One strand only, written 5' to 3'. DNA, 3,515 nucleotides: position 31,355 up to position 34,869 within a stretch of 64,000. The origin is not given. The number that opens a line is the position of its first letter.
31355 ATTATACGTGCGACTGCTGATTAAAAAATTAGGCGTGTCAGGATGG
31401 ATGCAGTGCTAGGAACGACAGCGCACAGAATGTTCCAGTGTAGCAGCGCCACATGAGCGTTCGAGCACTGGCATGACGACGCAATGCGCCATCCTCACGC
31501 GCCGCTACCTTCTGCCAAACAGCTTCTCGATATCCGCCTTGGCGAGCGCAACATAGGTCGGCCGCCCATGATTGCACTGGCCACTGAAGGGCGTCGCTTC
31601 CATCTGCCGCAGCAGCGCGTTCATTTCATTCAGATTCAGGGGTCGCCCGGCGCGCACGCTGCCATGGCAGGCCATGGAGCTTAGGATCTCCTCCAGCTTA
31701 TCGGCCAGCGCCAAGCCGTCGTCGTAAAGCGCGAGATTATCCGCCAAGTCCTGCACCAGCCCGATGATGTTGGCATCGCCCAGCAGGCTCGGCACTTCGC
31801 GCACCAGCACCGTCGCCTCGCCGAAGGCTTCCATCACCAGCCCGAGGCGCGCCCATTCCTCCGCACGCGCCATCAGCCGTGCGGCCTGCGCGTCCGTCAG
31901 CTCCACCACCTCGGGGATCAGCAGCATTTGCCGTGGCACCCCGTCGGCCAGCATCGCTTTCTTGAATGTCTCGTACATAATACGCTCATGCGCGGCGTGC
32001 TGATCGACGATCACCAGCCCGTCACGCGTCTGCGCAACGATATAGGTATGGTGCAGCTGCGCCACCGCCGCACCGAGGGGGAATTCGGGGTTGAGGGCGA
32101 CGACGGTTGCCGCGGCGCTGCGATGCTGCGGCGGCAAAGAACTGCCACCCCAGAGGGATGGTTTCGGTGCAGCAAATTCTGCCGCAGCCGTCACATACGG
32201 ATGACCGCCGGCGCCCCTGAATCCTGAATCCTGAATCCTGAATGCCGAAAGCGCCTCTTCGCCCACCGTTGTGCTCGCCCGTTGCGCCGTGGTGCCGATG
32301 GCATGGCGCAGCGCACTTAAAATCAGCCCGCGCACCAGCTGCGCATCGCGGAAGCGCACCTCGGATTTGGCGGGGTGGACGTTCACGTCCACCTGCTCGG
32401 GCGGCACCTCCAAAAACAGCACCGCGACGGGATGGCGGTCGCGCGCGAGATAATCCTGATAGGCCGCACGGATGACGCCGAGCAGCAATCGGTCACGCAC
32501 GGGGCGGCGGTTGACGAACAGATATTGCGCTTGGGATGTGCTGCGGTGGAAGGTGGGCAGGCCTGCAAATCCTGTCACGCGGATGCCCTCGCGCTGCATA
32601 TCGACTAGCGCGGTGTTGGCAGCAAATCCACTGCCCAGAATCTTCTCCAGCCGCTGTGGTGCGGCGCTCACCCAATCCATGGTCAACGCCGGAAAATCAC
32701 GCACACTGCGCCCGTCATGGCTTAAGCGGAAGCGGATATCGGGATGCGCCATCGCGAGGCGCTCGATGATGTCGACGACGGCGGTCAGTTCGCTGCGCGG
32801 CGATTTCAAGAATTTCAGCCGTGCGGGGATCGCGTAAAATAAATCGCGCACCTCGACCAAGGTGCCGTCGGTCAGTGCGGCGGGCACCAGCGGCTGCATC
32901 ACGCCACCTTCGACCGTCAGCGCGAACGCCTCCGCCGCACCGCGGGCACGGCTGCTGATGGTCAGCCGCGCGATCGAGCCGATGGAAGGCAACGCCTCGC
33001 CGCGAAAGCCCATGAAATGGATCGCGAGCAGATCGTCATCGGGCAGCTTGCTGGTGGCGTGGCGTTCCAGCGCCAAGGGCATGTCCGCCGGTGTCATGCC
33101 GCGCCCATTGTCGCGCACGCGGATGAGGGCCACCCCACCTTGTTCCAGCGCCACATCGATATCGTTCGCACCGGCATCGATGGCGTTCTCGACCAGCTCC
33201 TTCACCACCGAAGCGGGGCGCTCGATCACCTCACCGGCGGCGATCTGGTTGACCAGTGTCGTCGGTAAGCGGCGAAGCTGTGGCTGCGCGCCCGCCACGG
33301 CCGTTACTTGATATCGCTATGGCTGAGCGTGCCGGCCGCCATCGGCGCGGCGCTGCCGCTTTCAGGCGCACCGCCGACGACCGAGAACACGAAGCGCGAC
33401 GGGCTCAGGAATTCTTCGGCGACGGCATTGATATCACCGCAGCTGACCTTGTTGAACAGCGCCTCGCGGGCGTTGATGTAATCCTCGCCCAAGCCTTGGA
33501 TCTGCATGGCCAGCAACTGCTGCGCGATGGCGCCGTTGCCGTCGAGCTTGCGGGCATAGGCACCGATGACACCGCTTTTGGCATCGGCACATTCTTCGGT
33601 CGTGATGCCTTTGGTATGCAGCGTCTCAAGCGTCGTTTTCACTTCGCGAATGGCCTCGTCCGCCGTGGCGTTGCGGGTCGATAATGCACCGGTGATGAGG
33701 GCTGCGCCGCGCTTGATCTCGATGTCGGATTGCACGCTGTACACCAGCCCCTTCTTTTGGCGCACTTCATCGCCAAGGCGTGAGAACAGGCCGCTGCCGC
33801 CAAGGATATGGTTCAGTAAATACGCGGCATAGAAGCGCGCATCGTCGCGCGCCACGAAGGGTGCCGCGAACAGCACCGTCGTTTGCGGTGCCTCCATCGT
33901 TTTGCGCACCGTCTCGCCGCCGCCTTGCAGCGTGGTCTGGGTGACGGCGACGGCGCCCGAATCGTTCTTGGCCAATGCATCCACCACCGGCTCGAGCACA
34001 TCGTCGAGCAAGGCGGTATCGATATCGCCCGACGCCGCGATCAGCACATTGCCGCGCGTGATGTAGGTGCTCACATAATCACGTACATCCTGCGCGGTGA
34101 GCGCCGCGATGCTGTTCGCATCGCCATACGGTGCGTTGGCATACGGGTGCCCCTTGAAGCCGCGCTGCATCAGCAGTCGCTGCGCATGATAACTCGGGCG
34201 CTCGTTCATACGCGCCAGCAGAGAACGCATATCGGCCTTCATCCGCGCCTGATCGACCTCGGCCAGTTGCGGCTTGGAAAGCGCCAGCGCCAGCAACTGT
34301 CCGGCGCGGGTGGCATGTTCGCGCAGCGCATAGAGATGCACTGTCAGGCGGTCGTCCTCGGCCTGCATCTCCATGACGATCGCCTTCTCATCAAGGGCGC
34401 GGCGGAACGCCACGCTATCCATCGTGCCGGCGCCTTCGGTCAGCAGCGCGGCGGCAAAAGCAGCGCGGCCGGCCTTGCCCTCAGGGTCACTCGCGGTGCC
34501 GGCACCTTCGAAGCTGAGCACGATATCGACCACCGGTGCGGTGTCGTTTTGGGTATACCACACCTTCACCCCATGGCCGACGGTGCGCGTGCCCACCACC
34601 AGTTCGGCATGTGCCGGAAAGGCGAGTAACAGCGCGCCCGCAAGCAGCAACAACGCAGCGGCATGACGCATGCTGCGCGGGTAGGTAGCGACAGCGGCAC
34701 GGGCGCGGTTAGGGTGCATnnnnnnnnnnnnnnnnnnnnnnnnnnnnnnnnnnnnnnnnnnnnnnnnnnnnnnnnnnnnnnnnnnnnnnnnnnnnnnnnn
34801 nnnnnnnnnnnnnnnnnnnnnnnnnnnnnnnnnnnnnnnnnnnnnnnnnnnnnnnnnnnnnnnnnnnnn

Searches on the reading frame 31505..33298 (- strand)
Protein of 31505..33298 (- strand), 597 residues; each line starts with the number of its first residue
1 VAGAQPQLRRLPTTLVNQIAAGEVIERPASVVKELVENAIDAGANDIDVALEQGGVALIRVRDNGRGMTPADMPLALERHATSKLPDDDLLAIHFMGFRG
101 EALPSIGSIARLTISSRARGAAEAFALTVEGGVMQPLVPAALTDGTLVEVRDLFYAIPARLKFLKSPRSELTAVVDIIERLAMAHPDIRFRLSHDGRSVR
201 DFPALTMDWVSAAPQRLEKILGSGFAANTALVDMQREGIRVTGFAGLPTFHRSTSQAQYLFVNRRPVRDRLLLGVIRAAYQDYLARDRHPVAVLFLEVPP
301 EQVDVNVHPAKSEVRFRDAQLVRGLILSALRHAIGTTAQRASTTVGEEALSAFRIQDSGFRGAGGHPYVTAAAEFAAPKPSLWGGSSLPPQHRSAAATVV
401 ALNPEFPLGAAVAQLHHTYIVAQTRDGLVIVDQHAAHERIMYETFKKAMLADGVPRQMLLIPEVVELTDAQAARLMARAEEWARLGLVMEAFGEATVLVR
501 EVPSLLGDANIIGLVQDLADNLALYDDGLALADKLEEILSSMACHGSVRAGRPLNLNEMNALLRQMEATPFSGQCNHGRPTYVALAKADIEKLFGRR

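Call 83: search_protein_families(library=pfam, max_evalue=0.00001, proteins=[window:31505-33298:-])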
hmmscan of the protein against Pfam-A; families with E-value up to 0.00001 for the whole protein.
window:31505-33298:- (597 aa): 4 families
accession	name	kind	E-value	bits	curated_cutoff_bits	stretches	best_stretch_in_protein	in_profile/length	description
PF08676.16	MutL_C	-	6.4e-46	156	25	1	412-554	1-142/142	MutL C terminal dimerisation domain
PF01119.25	DNA_mis_repair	-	2.4e-38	130.8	26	1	218-334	2-118/119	DNA mismatch repair protein, C-terminal domain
PF13589.12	HATPase_c_3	-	3.6e-10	40.4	25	1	29-124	4-100/137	Histidine kinase-, DNA gyrase B-, and HSP90-like ATPase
PF02518.31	HATPase_c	-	1.7e-09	38.5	26.4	1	26-82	4-63/111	Histidine kinase-, DNA gyrase B-, and HSP90-like ATPase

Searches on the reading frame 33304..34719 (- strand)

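Call 83: search_protein_families(library=pfam, max_evalue=0.00001, proteins=[window:33304-34719:-])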
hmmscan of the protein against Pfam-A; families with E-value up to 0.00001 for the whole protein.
window:33304-34719:- (471 aa): 1 family
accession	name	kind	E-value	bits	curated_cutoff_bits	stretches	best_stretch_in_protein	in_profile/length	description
PF05193.26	Peptidase_M16_C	-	9.7e-27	94.4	23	1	207-382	2-179/181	Peptidase M16 inactive domain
